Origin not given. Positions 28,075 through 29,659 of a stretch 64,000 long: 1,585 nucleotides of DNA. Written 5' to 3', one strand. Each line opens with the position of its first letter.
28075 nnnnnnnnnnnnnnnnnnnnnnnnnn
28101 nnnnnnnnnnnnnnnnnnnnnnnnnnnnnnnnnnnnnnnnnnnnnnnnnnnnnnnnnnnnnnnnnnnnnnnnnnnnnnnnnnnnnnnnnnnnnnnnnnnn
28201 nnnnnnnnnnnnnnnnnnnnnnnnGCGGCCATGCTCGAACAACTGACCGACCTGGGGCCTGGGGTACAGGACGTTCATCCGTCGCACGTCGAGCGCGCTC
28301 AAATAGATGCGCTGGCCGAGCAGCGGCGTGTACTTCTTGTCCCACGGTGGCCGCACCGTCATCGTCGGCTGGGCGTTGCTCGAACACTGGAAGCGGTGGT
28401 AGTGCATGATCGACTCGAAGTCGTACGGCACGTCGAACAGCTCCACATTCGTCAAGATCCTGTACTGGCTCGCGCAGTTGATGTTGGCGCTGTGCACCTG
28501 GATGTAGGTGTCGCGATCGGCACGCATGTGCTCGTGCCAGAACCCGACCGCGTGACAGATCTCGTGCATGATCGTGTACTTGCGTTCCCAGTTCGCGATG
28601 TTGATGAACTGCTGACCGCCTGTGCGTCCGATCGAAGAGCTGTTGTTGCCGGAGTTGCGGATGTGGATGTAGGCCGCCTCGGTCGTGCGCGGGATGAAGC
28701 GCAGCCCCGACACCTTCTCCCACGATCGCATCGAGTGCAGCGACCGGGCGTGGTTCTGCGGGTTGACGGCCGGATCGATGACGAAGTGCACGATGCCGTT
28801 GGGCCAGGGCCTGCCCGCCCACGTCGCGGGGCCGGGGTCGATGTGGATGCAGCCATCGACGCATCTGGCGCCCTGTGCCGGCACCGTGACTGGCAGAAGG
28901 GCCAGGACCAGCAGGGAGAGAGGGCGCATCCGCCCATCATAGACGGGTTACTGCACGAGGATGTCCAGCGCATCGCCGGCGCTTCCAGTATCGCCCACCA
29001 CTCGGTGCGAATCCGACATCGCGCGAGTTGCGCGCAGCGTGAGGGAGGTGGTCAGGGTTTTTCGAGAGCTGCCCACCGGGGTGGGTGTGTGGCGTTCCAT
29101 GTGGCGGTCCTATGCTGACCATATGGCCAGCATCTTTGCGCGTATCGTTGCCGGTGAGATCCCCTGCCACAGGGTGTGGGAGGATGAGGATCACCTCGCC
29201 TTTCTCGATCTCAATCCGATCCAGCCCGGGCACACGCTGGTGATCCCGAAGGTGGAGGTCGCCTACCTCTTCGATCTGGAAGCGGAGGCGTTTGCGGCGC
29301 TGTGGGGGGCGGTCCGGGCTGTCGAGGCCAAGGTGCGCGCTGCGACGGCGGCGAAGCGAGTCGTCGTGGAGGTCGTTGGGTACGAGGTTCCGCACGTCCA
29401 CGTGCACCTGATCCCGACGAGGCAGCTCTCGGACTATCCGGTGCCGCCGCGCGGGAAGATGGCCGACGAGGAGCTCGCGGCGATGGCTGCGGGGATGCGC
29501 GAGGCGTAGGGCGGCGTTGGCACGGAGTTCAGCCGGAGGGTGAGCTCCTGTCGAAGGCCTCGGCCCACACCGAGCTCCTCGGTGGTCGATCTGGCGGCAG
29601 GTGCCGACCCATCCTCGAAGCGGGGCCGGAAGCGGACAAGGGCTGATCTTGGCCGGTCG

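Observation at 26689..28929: Astacin catalytic domain fused to a seven-blade-like FG-GAP (integrin-alpha type) module in a bacterial secreted protein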

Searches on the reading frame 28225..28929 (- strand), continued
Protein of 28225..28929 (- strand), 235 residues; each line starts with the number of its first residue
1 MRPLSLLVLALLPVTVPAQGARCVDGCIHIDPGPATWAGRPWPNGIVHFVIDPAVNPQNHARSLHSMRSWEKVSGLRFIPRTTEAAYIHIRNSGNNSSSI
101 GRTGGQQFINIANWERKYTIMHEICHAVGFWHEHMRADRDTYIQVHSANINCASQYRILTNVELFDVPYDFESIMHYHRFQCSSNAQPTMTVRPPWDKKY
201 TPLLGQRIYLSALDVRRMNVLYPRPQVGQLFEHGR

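Call 74: search_protein_families(library=pfam, proteins=[P0154, P0167, P0206, P0215, P0207, P0191, P0173, P0186], max_evalue=0.00001)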
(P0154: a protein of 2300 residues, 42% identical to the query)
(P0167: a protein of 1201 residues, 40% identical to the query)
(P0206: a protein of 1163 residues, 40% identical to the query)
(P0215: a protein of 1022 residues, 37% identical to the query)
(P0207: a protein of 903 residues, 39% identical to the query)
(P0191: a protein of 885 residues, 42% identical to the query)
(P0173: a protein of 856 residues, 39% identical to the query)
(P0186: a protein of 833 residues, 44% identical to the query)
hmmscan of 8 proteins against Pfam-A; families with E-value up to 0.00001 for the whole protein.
P0154 (2300 aa): 2 families
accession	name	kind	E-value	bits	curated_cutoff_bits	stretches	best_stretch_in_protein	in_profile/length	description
PF00082.27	Peptidase_S8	-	1.5e-45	156.2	21.8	1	204-410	4-255/288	Subtilase family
PF01400.30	Astacin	-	4.6e-43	147.5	22.5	1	472-657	2-188/189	Astacin (Peptidase family M12A)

P0167 (1201 aa): 2 families
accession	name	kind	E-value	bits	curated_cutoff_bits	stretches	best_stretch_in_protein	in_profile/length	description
PF01400.30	Astacin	-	1.1e-40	139.8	22.5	1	62-239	2-186/189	Astacin (Peptidase family M12A)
PF20144.5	TIG_SUH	-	2.1e-10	41.1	24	0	992-1030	16-54/94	TIG domain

P0206 (1163 aa): 7 families
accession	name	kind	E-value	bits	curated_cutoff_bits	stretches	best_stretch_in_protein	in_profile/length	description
PF17963.7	Big_9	-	8.9e-44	148.7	23.6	3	484-570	1-89/89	Bacterial Ig domain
PF01400.30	Astacin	-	5.5e-41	140.8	22.5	1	84-266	1-186/189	Astacin (Peptidase family M12A)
PF17892.7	Cadherin_5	-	4.7e-31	106.9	26.5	2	507-571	32-97/98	Cadherin-like domain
PF17803.7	Cadherin_4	-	1.9e-27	96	25.1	2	753-813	6-71/71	Bacterial cadherin-like domain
PF05345.18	He_PIG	-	7.1e-14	52.5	24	1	579-661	3-95/96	Putative Ig domain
PF01483.27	P_proprotein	-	1e-11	45.2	21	1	344-424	4-86/86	Proprotein convertase P-domain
PF01108.23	Tissue_fac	-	1.8e-06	28.2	27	0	843-904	10-76/107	Tissue factor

P0215 (1022 aa): 1 family
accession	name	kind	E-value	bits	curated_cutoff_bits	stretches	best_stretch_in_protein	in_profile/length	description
PF01400.30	Astacin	-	1e-37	130.1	22.5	1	56-236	2-186/189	Astacin (Peptidase family M12A)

P0207 (903 aa): 1 family
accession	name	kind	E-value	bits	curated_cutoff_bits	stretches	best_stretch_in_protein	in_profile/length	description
PF01400.30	Astacin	-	3.6e-35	121.8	22.5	1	68-253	2-186/189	Astacin (Peptidase family M12A)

P0191 (885 aa): 3 families
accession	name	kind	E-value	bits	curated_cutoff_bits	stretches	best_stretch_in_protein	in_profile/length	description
PF01400.30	Astacin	-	8.2e-38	130.4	22.5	1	79-271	2-186/189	Astacin (Peptidase family M12A)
PF07676.18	PD40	-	3.7e-23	81.3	20.9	0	465-503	7-38/38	WD40-like Beta Propeller Repeat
PF25788.1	Ig_Rha78A_N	-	4.7e-08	33.7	27.4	0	714-791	13-100/105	Rha78A-like, N-terminal immunoglobulin domain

P0173 (856 aa): 4 families
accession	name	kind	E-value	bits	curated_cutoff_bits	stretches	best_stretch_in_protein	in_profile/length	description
PF18911.6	PKD_4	-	1.6e-45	153.5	27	3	423-489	4-73/85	PKD domain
PF01400.30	Astacin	-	5.6e-42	144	22.5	1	57-237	2-186/189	Astacin (Peptidase family M12A)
PF00801.26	PKD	-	1.5e-36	124.6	23.5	3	511-574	4-71/80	PKD domain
PF01833.30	TIG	-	5.7e-10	39.5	20.9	1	243-331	1-82/84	IPT/TIG domain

P0186 (833 aa): 6 families
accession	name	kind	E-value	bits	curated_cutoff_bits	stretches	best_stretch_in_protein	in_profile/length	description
PF01400.30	Astacin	-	1.7e-38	132.7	22.5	1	109-294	2-186/189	Astacin (Peptidase family M12A)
PF13927.12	Ig_3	-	4.4e-28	98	30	3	471-539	6-77/78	Immunoglobulin domain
PF07679.22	I-set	-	2.4e-22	79.3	23.7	1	643-708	1-75/90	Immunoglobulin I-set domain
PF00047.31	ig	-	9.6e-15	55.1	21.8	0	494-539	22-71/81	Immunoglobulin domain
PF13895.12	Ig_2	-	5.5e-14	52.6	27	0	491-550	25-75/79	Immunoglobulin domain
PF07686.23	V-set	-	2.7e-10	40.9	26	0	505-541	59-96/109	Immunoglobulin V-set domain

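Call 76: search_protein_families(library=pfam, proteins=[P0196, P0268], max_evalue=0.0001)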
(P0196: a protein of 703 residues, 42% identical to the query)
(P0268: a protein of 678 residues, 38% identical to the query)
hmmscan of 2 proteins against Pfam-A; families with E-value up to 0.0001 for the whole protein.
P0196 (703 aa): 2 families
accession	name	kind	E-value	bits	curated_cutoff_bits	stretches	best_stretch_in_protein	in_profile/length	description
PF14312.12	FG-GAP_2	-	1.9e-116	380.5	23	7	376-424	1-49/49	FG-GAP repeat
PF01400.30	Astacin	-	8.8e-42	143.4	22.5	1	77-266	2-187/189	Astacin (Peptidase family M12A)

P0268 (678 aa): 2 families
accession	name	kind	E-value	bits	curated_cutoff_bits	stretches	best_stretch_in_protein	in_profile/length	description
PF14312.12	FG-GAP_2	-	1.3e-79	262.6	23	7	299-347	1-49/49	FG-GAP repeat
PF01400.30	Astacin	-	1.3e-44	152.6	22.5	1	59-241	1-186/189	Astacin (Peptidase family M12A)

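Call 77: list_cluster_members(proteins=[P0196, P0268, P0237, P0191, P0160, P0162])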
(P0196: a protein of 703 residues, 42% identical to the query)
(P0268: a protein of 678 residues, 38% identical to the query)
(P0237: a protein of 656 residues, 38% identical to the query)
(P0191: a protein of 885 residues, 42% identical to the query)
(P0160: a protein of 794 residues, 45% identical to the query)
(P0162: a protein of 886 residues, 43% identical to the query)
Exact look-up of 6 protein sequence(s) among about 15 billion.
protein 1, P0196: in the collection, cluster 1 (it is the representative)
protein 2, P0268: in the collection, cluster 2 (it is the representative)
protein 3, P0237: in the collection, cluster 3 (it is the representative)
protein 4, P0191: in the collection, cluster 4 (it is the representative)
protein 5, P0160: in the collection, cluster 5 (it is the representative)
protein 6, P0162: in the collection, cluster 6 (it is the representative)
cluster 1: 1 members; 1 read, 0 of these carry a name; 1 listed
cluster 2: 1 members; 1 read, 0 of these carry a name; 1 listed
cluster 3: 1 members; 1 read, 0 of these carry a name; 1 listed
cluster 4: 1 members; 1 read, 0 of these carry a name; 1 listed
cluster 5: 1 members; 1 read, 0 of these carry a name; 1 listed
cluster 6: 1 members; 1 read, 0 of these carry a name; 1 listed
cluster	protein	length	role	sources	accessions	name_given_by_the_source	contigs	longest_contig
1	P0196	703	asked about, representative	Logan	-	-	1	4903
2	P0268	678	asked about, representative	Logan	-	-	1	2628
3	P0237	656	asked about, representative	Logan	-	-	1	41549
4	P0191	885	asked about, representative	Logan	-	-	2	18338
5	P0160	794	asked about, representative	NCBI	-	-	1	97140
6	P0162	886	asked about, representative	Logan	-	-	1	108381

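Call 91: search_solved_structures(query=A4, max_evalue=0.00001, show_alignments=0)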
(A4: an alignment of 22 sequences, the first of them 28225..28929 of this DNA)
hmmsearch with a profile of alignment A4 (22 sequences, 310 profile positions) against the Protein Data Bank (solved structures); distinct sequences matched with E-value up to 0.00001: 20.
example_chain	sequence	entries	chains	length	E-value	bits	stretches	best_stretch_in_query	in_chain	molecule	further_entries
3edi_A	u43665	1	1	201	1.4e-53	185.2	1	58-243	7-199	Tolloid-like protein 1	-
6bsl_A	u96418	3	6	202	2.5e-53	184.4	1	58-243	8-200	Bone morphogenetic protein 1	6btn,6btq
3edg_A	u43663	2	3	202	2.5e-53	184.4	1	58-243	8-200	Bone morphogenetic protein 1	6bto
3edh_A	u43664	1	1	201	2.6e-53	184.3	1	59-243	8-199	Bone morphogenetic protein 1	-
6bsm_A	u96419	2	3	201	3.4e-53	183.9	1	58-242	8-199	Bone morphogenetic protein 1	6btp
3lqb_A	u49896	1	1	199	8.6e-50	172.8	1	65-242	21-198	LOC792177 protein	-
6ht9_A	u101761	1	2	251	5.3e-49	170.2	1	35-243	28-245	Astacin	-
3vtg_A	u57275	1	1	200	3.1e-48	167.7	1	65-242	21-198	High choriolytic enzyme 1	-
4gwm_A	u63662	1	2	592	3.7e-48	167.4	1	36-258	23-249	Meprin A subunit beta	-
7uab_A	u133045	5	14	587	1e-47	165.9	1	30-251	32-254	Meprin A subunit alpha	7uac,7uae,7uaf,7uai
6saz_A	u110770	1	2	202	1.8e-47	165.1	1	60-244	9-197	Astacin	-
1ast_A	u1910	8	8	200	2.1e-47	164.9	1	60-243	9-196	ASTACIN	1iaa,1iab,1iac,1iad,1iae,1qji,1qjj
3lq0_A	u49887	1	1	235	1e-46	162.6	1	40-243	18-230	ProAstacin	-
7aq1_A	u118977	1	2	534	8.8e-46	159.6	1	60-258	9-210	Meprin B subunit beta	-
7auw_A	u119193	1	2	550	9.4e-46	159.5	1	60-258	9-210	Meprin A subunit beta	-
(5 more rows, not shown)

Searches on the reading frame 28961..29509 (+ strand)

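Call 4: search_protein_families(library=pfam, proteins=[window:28961-29509:+], max_evalue=0.01)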
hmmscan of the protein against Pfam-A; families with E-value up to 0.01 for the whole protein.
window:28961-29509:+ (182 aa): 2 families
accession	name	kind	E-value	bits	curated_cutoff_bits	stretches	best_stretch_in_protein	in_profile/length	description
PF01230.28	HIT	-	1.1e-20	74.6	21.5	1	65-155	2-97/98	HIT domain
PF11969.13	DcpS_C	-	1.3e-08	35.8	24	1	58-153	3-102/114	Scavenger mRNA decapping enzyme C-term binding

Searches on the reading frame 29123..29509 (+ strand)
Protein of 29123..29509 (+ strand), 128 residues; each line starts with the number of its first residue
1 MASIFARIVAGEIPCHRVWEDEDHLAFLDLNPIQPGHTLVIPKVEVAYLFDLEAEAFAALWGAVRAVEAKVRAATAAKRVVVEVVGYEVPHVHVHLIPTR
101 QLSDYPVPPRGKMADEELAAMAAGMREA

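Call 33: find_encoding_contigs(protein=window:29123-29509:+, flank=6000, max_places=10)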
Protein window:29123-29509:+ (128 aa): 22 contigs read that carry it; 10 places shown.
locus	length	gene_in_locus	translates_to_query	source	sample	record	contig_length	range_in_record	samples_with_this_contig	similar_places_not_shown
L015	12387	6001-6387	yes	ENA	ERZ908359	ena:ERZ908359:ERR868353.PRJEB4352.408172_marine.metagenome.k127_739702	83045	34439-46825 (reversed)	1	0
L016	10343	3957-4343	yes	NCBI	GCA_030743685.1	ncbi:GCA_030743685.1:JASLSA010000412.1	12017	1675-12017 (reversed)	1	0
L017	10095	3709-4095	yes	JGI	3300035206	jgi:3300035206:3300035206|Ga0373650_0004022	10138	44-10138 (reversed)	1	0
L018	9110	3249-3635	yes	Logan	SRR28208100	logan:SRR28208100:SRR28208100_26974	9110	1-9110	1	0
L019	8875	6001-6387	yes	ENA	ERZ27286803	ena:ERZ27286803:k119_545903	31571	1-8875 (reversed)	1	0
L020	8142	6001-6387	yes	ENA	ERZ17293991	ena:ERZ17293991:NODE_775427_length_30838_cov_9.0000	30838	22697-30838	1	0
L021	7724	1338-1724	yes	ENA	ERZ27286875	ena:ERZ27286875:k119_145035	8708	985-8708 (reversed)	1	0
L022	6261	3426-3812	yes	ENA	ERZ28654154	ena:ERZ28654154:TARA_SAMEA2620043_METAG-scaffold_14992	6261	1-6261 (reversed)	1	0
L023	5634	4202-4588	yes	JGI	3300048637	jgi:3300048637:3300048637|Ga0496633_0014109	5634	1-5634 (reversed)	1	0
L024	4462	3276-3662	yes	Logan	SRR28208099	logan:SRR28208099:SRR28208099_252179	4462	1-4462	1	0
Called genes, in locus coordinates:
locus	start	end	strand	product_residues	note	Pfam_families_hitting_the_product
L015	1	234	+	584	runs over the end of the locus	PF13231:PMT_2 (weak)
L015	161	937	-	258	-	PF01728:FtsJ (weak), PF13489:Methyltransf_23, PF13649:Methyltransf_25 (faint), PF13847:Methyltransf_31 (faint), PF08241:Methyltransf_11 (weak), PF08242:Methyltransf_12 (faint)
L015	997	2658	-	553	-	PF00144:Beta-lactamase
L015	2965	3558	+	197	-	-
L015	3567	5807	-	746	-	PF01400:Astacin, PF13517:FG-GAP_3 (faint), PF01839:FG-GAP (weak)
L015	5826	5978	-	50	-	-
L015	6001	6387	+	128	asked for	PF11969:DcpS_C, PF01230:HIT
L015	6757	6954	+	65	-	PF00313:CSD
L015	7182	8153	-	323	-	PF00657:Lipase_GDSL (faint), PF13472:Lipase_GDSL_2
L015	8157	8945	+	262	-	PF01522:Polysacc_deac_1 (weak)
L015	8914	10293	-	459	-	PF00474:SSF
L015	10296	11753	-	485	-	-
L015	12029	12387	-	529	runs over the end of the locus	PF02310:B12-binding, PF04055:Radical_SAM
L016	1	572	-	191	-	PF00144:Beta-lactamase, PF03702:AnmK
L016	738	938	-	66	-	-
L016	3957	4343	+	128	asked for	PF11969:DcpS_C, PF01230:HIT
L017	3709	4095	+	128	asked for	PF11969:DcpS_C, PF01230:HIT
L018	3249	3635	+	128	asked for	PF11969:DcpS_C, PF01230:HIT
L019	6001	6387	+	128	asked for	PF11969:DcpS_C, PF01230:HIT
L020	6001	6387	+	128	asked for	PF11969:DcpS_C, PF01230:HIT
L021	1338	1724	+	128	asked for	PF11969:DcpS_C, PF01230:HIT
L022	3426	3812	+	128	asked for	PF11969:DcpS_C, PF01230:HIT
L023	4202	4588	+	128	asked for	PF11969:DcpS_C, PF01230:HIT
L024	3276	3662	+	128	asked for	PF11969:DcpS_C, PF01230:HIT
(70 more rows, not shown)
